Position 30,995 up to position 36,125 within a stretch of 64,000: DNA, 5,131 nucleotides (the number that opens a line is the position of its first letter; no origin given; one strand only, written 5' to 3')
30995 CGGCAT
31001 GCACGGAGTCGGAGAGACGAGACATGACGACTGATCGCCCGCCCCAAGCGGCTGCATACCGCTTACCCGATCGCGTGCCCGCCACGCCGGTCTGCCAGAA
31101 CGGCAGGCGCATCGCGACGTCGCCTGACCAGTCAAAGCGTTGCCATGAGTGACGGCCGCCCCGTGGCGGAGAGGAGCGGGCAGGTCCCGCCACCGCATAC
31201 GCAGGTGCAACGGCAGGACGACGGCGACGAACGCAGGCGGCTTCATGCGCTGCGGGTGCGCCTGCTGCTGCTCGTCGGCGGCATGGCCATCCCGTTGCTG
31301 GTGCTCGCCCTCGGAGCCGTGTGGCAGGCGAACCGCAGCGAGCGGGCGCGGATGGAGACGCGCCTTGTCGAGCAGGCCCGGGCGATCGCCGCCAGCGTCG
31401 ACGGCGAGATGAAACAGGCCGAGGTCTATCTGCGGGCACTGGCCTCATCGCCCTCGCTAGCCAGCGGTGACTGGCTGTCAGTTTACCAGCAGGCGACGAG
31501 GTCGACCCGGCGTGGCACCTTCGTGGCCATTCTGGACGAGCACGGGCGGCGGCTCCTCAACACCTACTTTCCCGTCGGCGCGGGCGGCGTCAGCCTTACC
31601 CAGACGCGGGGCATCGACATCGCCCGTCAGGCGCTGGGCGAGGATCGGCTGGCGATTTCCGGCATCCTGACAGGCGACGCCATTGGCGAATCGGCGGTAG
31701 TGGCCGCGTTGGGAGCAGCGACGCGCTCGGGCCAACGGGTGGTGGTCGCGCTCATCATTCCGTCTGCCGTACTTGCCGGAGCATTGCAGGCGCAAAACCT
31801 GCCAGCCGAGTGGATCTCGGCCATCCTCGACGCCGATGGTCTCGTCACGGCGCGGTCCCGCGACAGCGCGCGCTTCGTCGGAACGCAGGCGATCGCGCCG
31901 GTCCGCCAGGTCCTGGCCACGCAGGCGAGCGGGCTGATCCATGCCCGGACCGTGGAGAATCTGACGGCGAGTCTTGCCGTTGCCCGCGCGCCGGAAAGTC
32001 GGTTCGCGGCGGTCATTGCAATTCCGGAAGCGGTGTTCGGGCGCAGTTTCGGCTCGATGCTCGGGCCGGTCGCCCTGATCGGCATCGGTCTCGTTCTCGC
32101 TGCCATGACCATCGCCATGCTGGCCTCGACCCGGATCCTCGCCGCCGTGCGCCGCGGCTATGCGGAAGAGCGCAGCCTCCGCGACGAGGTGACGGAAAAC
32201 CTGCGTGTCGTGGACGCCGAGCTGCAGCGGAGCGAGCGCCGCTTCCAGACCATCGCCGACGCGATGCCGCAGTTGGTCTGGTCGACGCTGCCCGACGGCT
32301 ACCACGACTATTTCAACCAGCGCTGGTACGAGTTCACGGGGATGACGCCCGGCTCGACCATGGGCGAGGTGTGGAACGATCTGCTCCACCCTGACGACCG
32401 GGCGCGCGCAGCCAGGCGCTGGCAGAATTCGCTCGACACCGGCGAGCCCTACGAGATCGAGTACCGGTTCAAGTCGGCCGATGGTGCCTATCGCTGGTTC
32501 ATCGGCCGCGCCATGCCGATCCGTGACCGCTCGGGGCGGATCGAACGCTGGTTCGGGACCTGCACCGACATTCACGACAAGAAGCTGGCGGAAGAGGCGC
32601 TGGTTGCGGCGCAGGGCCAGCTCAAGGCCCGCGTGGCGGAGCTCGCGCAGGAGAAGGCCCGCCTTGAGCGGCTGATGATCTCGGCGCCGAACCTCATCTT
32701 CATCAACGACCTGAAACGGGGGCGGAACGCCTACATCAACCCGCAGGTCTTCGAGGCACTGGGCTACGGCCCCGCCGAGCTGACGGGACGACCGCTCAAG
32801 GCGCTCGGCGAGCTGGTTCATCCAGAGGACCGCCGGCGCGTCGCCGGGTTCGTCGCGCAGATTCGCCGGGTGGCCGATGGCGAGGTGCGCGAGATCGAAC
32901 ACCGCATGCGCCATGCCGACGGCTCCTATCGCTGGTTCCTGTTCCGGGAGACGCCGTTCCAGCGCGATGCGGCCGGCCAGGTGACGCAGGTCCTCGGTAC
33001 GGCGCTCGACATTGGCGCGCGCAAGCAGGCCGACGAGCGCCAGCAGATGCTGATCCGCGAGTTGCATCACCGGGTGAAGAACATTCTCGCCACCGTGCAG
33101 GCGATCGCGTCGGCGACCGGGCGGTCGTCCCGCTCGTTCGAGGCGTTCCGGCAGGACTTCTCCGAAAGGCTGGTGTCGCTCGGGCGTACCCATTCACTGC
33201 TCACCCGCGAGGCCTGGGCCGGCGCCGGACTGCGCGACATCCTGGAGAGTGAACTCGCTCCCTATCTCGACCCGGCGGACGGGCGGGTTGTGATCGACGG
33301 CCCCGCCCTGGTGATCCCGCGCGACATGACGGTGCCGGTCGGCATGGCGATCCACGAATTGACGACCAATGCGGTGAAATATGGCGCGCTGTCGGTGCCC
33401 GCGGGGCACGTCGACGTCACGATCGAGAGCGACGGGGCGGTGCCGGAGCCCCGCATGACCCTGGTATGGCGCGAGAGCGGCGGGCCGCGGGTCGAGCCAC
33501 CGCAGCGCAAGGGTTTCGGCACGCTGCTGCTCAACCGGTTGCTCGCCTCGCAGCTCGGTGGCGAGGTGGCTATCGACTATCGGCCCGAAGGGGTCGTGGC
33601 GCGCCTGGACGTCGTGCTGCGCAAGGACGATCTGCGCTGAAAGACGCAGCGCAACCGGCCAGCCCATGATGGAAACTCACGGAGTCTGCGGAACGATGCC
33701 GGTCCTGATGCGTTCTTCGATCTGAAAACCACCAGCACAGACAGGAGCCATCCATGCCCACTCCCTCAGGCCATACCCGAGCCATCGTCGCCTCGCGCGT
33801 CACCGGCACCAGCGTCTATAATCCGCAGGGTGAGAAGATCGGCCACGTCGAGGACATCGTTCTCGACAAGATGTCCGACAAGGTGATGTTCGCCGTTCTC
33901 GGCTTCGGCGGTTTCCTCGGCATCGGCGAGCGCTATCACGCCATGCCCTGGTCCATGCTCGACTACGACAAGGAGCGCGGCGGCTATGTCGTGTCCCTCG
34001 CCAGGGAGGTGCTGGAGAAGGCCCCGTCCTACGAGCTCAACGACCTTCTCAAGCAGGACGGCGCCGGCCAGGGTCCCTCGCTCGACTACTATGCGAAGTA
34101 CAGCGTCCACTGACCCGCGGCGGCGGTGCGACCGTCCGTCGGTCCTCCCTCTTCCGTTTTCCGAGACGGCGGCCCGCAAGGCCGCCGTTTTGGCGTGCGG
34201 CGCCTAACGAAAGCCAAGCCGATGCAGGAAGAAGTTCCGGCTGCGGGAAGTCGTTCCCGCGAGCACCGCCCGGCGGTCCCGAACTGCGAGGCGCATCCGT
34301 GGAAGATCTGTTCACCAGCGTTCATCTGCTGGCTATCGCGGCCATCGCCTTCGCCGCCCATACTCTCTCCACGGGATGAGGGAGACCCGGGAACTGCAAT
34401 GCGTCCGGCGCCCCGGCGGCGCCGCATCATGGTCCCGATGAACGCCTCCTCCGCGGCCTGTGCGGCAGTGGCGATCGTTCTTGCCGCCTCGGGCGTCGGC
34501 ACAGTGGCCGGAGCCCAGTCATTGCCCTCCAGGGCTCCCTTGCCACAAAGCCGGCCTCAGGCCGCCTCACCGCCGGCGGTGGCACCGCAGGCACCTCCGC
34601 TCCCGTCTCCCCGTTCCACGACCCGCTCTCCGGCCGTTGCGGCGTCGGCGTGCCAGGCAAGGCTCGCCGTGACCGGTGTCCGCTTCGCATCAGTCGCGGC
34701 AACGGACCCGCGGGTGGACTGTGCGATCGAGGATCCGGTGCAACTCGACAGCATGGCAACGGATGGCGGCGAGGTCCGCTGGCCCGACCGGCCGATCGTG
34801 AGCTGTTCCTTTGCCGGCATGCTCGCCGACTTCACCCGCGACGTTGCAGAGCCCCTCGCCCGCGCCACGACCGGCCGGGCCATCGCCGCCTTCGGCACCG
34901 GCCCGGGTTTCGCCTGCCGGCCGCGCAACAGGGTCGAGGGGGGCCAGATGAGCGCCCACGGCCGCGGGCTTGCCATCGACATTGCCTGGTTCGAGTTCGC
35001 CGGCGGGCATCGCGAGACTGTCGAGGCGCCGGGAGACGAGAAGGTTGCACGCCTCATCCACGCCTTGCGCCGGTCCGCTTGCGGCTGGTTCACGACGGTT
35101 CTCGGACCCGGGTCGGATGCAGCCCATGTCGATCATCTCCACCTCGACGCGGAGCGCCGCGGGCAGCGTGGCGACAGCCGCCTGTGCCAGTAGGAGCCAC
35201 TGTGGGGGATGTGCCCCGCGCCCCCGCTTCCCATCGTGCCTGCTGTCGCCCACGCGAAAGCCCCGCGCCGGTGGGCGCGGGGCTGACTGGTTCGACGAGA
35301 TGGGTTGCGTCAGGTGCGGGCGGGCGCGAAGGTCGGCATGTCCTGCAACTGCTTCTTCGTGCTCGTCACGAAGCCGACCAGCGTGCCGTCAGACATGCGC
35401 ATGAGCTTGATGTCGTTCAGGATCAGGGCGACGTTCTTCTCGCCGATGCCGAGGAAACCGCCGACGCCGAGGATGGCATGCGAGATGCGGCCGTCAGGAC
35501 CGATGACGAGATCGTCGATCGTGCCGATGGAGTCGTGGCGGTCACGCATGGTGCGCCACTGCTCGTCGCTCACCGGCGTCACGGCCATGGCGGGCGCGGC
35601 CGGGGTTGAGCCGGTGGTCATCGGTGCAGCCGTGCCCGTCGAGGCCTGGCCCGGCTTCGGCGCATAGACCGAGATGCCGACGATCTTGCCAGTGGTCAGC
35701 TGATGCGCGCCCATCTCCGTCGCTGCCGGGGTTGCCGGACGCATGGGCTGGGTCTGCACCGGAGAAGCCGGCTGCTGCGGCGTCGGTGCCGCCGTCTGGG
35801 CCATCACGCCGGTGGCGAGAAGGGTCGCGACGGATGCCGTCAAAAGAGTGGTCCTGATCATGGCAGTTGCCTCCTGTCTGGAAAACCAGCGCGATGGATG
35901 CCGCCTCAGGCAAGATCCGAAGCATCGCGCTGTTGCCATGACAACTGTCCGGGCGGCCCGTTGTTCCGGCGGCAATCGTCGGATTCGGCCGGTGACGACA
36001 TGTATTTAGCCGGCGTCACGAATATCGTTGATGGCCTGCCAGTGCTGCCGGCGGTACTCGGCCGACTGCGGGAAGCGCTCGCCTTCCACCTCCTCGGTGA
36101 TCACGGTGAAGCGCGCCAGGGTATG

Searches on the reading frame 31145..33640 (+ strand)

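Call 7: search_protein_families(library=pfam, proteins=[window:31145-33640:+], max_evalue=0.01)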
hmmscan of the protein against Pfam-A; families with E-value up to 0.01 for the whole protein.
window:31145-33640:+ (831 aa): 8 families
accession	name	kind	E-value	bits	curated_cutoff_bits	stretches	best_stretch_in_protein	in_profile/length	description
PF08447.18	PAS_3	-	2.8e-43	146.5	25.6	2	389-472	3-88/89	PAS fold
PF07536.20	HWE_HK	-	5e-27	94.9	22.8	1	639-720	1-82/83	HWE histidine kinase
PF08448.16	PAS_4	-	2.5e-26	92.5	23.1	2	372-478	2-107/110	PAS fold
PF00989.32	PAS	-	1.3e-21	77.1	22.6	2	366-476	2-113/113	PAS fold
PF13426.13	PAS_9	-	1.8e-19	70.4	27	2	378-477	4-102/103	PAS domain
PF13188.13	PAS_8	-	1.6e-07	31.4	21.8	0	505-565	1-57/65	PAS domain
PF07568.18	HisKA_2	-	8.5e-06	26.2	22.3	1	639-689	1-53/76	Histidine kinase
PF14598.12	PAS_11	-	0.0068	16.8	25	0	403-449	30-76/109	PAS domain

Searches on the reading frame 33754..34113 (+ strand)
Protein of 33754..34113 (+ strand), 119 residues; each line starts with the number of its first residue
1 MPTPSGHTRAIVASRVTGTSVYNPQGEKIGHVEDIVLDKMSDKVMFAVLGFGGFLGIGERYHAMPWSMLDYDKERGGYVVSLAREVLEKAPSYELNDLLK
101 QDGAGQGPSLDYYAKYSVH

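Call 7: search_protein_families(library=pfam, proteins=[window:33754-34113:+], max_evalue=0.01)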
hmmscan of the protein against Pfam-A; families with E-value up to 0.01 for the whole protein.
window:33754-34113:+ (119 aa): 1 family
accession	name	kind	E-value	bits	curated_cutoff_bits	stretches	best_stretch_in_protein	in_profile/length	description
PF05239.21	PRC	-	2.8e-14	53.3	21.2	1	13-81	6-72/78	PRC-barrel domain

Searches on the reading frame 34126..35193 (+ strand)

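Call 7: search_protein_families(library=pfam, proteins=[window:34126-35193:+], max_evalue=0.01)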
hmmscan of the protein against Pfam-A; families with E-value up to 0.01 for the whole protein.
window:34126-35193:+ (355 aa): 1 family
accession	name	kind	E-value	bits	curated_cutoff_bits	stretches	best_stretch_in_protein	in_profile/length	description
PF06904.17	Extensin-like_C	-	6.3e-42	144.1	25.4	1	175-355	2-176/176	Extensin-like protein C-terminus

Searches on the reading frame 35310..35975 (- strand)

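Call 7: search_protein_families(library=pfam, proteins=[window:35310-35975:-], max_evalue=0.01)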
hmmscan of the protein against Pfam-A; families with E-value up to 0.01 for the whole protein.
window:35310-35975:- (221 aa): 1 family
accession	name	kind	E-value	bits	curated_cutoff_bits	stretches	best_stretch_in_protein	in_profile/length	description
PF05239.21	PRC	-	8.2e-05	23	21.2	1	148-187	20-58/78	PRC-barrel domain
